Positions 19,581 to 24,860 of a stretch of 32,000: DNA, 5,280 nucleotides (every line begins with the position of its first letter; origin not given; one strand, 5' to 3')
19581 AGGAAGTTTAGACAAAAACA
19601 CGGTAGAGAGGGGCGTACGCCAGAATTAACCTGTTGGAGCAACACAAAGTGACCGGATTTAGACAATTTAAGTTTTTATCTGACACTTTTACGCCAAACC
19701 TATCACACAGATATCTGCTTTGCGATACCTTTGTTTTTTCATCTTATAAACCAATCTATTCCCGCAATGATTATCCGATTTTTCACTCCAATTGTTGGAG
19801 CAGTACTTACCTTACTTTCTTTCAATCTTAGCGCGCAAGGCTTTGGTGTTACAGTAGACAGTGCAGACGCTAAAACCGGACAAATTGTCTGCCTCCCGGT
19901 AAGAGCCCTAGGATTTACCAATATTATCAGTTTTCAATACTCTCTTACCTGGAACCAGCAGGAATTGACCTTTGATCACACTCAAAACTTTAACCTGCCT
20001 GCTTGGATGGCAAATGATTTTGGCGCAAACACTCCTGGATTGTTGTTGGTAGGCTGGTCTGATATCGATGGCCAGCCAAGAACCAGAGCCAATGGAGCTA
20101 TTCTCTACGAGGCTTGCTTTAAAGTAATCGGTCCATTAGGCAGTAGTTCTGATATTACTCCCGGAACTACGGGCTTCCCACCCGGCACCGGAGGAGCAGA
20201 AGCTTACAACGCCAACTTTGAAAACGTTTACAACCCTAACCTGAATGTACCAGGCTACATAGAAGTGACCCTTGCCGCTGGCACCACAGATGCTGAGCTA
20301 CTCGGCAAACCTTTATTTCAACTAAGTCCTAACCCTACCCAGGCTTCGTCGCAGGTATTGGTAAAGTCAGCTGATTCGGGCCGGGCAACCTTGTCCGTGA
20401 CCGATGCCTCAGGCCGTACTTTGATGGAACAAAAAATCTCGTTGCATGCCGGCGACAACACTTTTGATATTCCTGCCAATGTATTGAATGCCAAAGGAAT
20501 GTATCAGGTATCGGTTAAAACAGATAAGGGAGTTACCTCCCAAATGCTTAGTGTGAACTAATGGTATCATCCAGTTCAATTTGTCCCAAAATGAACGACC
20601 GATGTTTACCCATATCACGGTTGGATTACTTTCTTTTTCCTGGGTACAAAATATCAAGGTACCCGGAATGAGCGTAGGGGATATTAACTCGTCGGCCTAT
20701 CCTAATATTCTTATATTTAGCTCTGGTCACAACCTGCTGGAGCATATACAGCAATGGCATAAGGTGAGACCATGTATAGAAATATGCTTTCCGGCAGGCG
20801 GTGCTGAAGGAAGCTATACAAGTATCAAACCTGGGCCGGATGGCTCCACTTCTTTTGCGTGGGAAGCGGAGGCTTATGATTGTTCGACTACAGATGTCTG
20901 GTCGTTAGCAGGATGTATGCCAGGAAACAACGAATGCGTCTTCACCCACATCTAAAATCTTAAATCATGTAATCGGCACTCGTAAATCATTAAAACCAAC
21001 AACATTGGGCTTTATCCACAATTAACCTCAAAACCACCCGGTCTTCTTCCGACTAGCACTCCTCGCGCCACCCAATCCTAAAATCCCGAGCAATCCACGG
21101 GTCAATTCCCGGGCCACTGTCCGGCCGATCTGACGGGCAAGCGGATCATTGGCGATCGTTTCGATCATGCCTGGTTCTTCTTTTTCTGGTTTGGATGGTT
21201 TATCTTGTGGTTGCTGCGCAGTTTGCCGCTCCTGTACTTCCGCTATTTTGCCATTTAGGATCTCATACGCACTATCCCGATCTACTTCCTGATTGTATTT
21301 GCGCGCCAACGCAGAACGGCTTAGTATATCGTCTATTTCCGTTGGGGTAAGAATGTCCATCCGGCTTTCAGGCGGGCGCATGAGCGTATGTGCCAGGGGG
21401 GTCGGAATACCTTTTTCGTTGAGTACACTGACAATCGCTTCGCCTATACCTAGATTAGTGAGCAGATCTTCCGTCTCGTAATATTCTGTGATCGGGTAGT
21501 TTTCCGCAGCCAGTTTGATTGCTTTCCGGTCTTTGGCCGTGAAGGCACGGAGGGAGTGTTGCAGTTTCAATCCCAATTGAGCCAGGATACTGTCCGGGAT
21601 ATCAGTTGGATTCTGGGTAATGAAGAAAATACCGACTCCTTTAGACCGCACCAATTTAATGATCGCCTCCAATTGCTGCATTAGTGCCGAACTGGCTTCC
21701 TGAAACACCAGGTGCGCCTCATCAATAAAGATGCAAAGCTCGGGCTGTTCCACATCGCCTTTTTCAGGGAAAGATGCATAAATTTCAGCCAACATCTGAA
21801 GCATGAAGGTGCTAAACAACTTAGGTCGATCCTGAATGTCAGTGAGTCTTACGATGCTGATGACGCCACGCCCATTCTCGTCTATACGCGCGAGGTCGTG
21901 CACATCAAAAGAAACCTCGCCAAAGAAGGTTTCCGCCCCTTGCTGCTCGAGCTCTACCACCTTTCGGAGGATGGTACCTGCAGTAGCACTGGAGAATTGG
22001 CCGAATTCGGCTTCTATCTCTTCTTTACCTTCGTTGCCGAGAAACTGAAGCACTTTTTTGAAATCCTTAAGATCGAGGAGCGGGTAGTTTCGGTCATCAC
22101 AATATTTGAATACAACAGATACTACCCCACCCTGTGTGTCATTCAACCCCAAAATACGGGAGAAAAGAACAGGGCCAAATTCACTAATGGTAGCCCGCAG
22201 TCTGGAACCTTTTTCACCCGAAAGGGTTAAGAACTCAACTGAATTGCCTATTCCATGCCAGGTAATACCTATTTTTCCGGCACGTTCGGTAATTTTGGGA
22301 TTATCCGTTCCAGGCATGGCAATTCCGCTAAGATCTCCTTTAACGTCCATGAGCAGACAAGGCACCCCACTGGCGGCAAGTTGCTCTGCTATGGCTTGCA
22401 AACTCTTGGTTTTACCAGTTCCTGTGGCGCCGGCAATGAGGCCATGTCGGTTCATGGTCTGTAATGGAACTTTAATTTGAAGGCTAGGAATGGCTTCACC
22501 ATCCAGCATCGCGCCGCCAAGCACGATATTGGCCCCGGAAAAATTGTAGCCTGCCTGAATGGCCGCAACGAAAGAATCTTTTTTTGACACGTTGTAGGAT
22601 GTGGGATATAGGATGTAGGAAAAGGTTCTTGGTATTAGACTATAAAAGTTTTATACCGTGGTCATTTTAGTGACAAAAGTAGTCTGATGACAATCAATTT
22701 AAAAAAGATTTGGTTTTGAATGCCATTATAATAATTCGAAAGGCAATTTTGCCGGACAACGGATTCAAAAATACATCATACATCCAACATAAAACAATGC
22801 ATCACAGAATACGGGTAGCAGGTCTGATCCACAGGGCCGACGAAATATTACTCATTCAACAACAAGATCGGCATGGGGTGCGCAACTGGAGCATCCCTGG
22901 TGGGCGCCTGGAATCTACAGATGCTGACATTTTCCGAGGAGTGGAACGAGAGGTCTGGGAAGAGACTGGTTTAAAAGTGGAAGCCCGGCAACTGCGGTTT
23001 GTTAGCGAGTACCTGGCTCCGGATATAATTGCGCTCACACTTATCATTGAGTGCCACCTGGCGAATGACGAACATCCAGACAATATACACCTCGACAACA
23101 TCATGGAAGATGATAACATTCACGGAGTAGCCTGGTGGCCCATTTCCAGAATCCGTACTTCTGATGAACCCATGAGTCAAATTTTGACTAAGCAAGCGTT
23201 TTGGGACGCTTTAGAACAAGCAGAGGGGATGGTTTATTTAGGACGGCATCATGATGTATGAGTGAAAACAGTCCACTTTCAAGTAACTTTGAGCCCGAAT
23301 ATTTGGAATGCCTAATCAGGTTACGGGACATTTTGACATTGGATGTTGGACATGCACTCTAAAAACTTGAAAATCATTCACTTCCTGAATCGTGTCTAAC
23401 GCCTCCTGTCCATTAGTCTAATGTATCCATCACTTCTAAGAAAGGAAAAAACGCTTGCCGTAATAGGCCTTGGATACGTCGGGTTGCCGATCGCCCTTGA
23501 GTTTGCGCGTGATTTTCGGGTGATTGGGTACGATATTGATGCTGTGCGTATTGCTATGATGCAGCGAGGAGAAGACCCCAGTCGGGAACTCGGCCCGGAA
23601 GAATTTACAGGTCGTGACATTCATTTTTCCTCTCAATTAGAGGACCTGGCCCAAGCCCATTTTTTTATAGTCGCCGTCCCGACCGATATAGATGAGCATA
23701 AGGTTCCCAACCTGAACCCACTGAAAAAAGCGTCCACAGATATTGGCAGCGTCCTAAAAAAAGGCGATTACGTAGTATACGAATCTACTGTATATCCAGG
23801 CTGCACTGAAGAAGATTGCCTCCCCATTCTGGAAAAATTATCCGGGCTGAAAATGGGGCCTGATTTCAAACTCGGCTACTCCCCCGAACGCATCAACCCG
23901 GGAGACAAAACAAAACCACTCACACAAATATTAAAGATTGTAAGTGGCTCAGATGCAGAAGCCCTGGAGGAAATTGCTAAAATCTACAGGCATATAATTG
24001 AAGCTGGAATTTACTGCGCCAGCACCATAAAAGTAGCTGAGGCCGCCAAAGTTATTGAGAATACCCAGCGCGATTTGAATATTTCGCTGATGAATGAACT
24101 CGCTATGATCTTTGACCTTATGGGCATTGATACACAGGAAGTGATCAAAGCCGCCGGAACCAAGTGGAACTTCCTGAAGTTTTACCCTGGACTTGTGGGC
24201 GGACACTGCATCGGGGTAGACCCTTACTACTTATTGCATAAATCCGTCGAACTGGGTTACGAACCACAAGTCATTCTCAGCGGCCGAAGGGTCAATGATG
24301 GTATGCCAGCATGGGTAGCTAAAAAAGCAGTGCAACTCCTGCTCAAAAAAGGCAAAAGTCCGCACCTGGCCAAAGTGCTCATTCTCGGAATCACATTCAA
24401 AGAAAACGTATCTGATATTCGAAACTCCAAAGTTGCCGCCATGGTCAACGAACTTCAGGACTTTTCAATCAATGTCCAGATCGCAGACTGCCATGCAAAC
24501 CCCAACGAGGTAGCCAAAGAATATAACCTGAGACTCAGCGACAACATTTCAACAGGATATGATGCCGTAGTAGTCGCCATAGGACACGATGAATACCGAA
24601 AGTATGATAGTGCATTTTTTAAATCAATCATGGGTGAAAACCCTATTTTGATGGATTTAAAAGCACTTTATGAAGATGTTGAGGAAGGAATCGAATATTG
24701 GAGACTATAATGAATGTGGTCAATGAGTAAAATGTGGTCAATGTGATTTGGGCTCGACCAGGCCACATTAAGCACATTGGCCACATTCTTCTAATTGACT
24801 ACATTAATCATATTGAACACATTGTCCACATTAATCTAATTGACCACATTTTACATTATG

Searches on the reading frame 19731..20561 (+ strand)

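Call 9: search_protein_families(library=pfam, proteins=[window:19731-20561:+])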
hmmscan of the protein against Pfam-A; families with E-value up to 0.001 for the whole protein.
window:19731-20561:+ (276 aa): 2 families
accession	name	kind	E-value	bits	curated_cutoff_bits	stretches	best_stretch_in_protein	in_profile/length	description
PF18962.6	Por_Secre_tail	-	2.1e-05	25.2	27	1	200-271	3-71/75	Secretion system C-terminal sorting domain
PF00963.24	Cohesin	-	0.00032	21.4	24.1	0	40-133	3-102/139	Cohesin domain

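Call 10: search_protein_families(library=ncbifam, proteins=[window:19731-20561:+])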
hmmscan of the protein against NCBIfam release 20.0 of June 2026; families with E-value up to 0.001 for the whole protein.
window:19731-20561:+ (276 aa): 2 families
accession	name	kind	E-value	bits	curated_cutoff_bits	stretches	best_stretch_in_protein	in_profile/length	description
TIGR04183.1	Por_Secre_tail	domain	9e-10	38.4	23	1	199-272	2-68/72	T9SS type A sorting domain-containing protein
NF038113.1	T9SSA_dep_M36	equivalog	2e-06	26.2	885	1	195-275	792-868/869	T9SS-dependent M36 family metallopeptidase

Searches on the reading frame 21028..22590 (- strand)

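Call 9: search_protein_families(library=pfam, proteins=[window:21028-22590:-])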
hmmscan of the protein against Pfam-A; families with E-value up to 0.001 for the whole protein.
window:21028-22590:- (520 aa): 10 families
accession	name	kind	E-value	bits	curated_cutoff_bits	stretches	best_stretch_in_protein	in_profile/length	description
PF05872.18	HerA_C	-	3.5e-172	574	22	1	35-505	9-498/502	Helicase HerA-like C-terminal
PF13401.12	AAA_22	-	2.3e-07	31.6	27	0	48-85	6-43/130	AAA domain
PF01935.23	DUF87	-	2.9e-06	28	23.2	1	35-91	8-68/220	Helicase HerA, central domain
PF10412.15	TrwB_AAD_bind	-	6.1e-05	22.5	20.5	1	39-87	7-55/387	Type IV secretion-system coupling protein DNA-binding domain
PF00004.35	AAA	-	8.6e-05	23.4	21.2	0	280-336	55-119/131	ATPase family associated with various cellular activities (AAA)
PF01580.24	FtsK_SpoIIIE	-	0.0002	21.3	24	1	41-73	33-65/221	FtsK/SpoIIIE family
PF13191.12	AAA_16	-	0.00022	22.2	32.6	0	48-75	25-52/167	AAA ATPase domain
PF04851.21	ResIII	-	0.0004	20.8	22.5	0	43-74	19-50/164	Type III restriction enzyme, res subunit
PF13604.12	AAA_30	-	0.00069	19.8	27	0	48-91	19-53/191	AAA domain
PF05707.18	Zot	-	0.00073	19.5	20.3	0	284-349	82-149/197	Zonular occludens toxin (Zot)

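Call 10: search_protein_families(library=ncbifam, proteins=[window:21028-22590:-])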
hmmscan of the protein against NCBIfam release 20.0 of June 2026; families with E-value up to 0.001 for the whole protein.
window:21028-22590:- (520 aa): 10 families
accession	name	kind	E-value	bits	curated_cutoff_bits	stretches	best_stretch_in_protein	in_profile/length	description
NF053655.1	CedD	equivalog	1.6e-18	66.7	600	2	207-391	349-516/527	DNA-translocating ATPase CedD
NF041017.1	DNA_import_CedB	equivalog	1.4e-12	47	700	2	236-391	428-577/590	DNA import protein CedB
NF040937.1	HerA_Thermprot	equivalog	3.1e-10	39.1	800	1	242-387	310-448/487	DNA double-strand break repair helicase HerA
NF045975.1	VirB4_plasma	equivalog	5.1e-08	31.1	590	1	282-330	757-806/894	Mbov_0397 family ICE element conjugal transfer ATPase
NF033849.1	ser_rich_anae_1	subfamily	1.4e-06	25.9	650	1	279-364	1013-1107/1163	serine-rich protein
NF042943.1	HerA_antiphage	equivalog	1.4e-05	23.8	800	0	244-366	396-519/566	anti-phage-associated helicase HerA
TIGR03744.1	traC_PFL_4706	equivalog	2.4e-05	22.4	520.6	0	45-80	472-507/892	conjugative transfer ATPase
TIGR03743.1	SXT_TraD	subfamily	2.7e-05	22.8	366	0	35-86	163-214/636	conjugative transfer system coupling protein TraD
NF040819.1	helicase_HerA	equivalog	0.00012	20.8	970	0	285-387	404-501/561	DNA double-strand break repair helicase HerA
TIGR03928.1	T7_EssCb_Firm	equivalog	0.00037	18.2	778.4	0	49-85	471-511/1296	type VII secretion protein EssC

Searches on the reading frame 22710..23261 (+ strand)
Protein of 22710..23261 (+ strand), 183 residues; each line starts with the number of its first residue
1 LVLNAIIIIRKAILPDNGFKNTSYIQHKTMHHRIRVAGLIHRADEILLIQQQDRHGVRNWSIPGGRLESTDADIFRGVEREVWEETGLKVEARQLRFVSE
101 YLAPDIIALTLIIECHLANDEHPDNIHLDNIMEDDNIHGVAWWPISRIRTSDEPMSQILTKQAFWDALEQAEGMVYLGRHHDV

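Call 9: search_protein_families(library=pfam, proteins=[window:22710-23261:+])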
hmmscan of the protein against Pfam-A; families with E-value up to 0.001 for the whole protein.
window:22710-23261:+ (183 aa): 1 family
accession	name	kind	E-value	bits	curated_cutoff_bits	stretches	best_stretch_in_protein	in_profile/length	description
PF00293.34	NUDIX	-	3.1e-14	53.6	21.1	1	32-148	2-118/134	NUDIX domain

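Call 10: search_protein_families(library=ncbifam, proteins=[window:22710-23261:+])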
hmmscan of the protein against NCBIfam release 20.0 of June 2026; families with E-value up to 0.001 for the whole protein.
window:22710-23261:+ (183 aa): 8 families
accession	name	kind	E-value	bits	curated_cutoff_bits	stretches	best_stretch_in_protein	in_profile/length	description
NF041652.1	Nud_hyd_Dein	equivalog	2e-06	28.1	200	1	35-104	14-86/152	Nudix hydrolase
NF006530.0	PRK08999.1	equivalog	5.8e-06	25.6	245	1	35-95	7-69/315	Nudix family hydrolase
NF003785.0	PRK05379.1-1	equivalog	1.3e-05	24.6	418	1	34-97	204-266/347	bifunctional nicotinamide-nucleotide adenylyltransferase/Nudix hydroxylase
NF008044.0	PRK10776.1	equivalog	3.7e-05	23.6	148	1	37-106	8-78/130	8-oxo-dGTP diphosphatase MutT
NF001299.0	PRK00241.1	equivalog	7e-05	22.4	158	1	39-98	141-196/263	NAD(+) diphosphatase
TIGR02705.1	nudix_YtkD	equivalog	7.1e-05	22.4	154.4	1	54-102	41-86/156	RNA deprotection pyrophosphohydrolase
NF006961.0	PRK09438.1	equivalog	0.00025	20.5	103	1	41-98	16-71/151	dihydroneopterin triphosphate diphosphatase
NF003791.0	PRK05379.2-3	equivalog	0.00035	19.8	409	1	38-95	207-263/340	bifunctional nicotinamide-nucleotide adenylyltransferase/Nudix hydroxylase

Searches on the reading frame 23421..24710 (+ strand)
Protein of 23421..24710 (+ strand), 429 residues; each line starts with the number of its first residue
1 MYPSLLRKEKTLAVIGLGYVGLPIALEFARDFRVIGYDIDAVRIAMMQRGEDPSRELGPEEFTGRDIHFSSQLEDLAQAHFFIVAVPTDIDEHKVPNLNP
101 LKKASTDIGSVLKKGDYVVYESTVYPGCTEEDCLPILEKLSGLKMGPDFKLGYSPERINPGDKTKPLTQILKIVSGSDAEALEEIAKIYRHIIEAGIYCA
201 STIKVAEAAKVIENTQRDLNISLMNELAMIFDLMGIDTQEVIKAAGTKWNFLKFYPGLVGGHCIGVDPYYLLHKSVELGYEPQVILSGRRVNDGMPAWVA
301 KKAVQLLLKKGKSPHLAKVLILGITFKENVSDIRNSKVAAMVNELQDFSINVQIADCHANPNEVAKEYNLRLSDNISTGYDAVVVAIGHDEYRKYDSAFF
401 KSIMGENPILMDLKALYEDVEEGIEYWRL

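Call 9: search_protein_families(library=pfam, proteins=[window:23421-24710:+])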
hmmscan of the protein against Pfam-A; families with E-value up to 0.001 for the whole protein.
window:23421-24710:+ (429 aa): 3 families
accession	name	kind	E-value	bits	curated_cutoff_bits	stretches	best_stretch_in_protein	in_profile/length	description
PF03721.20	UDPG_MGDP_dh_N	-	1.2e-29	103.7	27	1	11-185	2-183/187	UDP-glucose/GDP-mannose dehydrogenase family, NAD binding domain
PF00984.24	UDPG_MGDP_dh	-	4.1e-26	91.4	25.4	1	205-293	2-93/94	UDP-glucose/GDP-mannose dehydrogenase family, central domain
PF03720.21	UDPG_MGDP_dh_C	-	4.3e-20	72.5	30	1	320-417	1-101/103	UDP-glucose/GDP-mannose dehydrogenase family, UDP binding domain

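Call 10: search_protein_families(library=ncbifam, proteins=[window:23421-24710:+])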
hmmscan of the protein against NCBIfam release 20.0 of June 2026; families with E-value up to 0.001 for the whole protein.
window:23421-24710:+ (429 aa): 7 families
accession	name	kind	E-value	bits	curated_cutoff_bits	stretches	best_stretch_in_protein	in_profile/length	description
NF011729.0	PRK15182.1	equivalog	1.4e-140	468.9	592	1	9-416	6-415/425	Vi polysaccharide biosynthesis UDP-N-acetylglucosamine C-6 dehydrogenase TviB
TIGR03026.1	NDP-sugDHase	subfamily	1.1e-111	373.5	189.8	1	11-413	2-411/413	nucleotide sugar dehydrogenase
NF040825.1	UDPMaNacDH_Arch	equivalog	4.3e-63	213.6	750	1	12-418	3-402/418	UDP-N-acetyl-D-mannosamine dehydrogenase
NF008286.0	PRK11064.1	equivalog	2e-55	188.1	459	1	10-399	4-406/420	UDP-N-acetyl-D-mannosamine dehydrogenase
NF041297.1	UDPGDh_AglM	equivalog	5.9e-41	140.8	670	1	12-426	3-425/429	UDP-glucose 6-dehydrogenase AglM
NF047673.2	TeichurnBiosyTuaD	equivalog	2.6e-25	89.5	700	1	10-418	2-415/439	UDP-glucose 6-dehydrogenase TuaD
NF011631.0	PRK15057.1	equivalog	3.5e-08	33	757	1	13-268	4-258/388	UDP-glucose 6-dehydrogenase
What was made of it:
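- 23421..24710 (+): Upstream gene: wbpA/TviB-like UDP-N-acetylglucosamine 6-dehydrogenase. Its stop codon TAA is at 24708-24710. Pfam UDPG_MGDP_dh N, central and C domains; NCBIfam PRK15182 (E = 1.4e-140) and TIGR03026 (calls 9, 10).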

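Call 11: find_encoding_contigs(protein=window:23421-24707:+, flank=10000, max_places=10)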
Protein window:23421-24707:+ (429 aa): 23 contigs read that carry it; 10 places shown.
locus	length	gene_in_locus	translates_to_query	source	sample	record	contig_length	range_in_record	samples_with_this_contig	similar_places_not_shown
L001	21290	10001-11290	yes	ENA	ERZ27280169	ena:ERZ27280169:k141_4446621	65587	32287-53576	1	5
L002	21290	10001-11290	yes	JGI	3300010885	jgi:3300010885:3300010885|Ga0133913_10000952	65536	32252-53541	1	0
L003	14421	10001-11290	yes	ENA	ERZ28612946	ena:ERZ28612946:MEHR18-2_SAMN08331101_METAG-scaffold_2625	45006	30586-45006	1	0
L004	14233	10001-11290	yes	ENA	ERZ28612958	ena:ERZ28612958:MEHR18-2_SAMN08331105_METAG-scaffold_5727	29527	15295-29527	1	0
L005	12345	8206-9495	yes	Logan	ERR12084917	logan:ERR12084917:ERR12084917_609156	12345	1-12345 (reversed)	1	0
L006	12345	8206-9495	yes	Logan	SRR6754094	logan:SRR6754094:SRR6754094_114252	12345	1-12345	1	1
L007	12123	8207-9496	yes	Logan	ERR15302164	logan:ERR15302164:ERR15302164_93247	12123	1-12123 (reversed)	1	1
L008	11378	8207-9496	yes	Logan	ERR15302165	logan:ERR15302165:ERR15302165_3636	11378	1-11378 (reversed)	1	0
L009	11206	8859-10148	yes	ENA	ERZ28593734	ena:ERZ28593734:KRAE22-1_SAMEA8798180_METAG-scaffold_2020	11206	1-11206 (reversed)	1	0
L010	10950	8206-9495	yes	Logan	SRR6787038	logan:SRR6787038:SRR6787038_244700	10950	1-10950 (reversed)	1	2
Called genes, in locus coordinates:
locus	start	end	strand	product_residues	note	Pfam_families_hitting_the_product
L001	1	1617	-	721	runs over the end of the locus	PF03717:PBP_dimer (weak), PF00905:Transpeptidase, PF03793:PASTA (weak)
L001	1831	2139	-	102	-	PF19579:FtsL_2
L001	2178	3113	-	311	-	PF01795:Methyltransf_5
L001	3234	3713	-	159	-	PF02381:MraZ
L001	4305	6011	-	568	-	PF00082:Peptidase_S8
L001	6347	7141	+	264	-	PF18962:Por_Secre_tail (weak)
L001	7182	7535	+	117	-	-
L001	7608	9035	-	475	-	PF05872:HerA_C, PF13401:AAA_22 (faint)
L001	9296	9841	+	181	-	PF00293:NUDIX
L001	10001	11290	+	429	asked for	PF03721:UDPG_MGDP_dh_N, PF00984:UDPG_MGDP_dh, PF03720:UDPG_MGDP_dh_C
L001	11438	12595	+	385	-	PF00155:Aminotran_1_2, PF00266:Aminotran_5 (weak), PF01041:DegT_DnrJ_EryC1, PF01053:Cys_Met_Meta_PP (weak), PF01212:Beta_elim_lyase (weak)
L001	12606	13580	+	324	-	PF01408:GFO_IDH_MocA, PF02894:GFO_IDH_MocA_C, PF22725:GFO_IDH_MocA_C3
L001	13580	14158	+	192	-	PF25084:LbH_EIF2B (weak), PF25087:GMPPB_C (faint), PF00132:Hexapep, PF14602:Hexapep_2 (weak), PF00132:Hexapep, PF14602:Hexapep_2 (weak)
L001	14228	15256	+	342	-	PF02129:Peptidase_S15 (faint), PF12146:Hydrolase_4, PF00561:Abhydrolase_1, PF12697:Abhydrolase_6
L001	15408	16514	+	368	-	PF01370:Epimerase, PF04321:RmlD_sub_bind (weak), PF16363:GDP_Man_Dehyd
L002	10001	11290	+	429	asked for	PF03721:UDPG_MGDP_dh_N, PF00984:UDPG_MGDP_dh, PF03720:UDPG_MGDP_dh_C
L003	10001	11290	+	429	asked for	PF03721:UDPG_MGDP_dh_N, PF00984:UDPG_MGDP_dh, PF03720:UDPG_MGDP_dh_C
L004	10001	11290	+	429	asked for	PF03721:UDPG_MGDP_dh_N, PF00984:UDPG_MGDP_dh, PF03720:UDPG_MGDP_dh_C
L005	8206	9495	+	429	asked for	PF03721:UDPG_MGDP_dh_N, PF00984:UDPG_MGDP_dh, PF03720:UDPG_MGDP_dh_C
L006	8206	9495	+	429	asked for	PF03721:UDPG_MGDP_dh_N, PF00984:UDPG_MGDP_dh, PF03720:UDPG_MGDP_dh_C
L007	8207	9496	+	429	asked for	PF03721:UDPG_MGDP_dh_N, PF00984:UDPG_MGDP_dh, PF03720:UDPG_MGDP_dh_C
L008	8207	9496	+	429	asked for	PF03721:UDPG_MGDP_dh_N, PF00984:UDPG_MGDP_dh, PF03720:UDPG_MGDP_dh_C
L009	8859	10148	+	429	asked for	PF03721:UDPG_MGDP_dh_N, PF00984:UDPG_MGDP_dh, PF03720:UDPG_MGDP_dh_C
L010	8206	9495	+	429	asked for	PF03721:UDPG_MGDP_dh_N, PF00984:UDPG_MGDP_dh, PF03720:UDPG_MGDP_dh_C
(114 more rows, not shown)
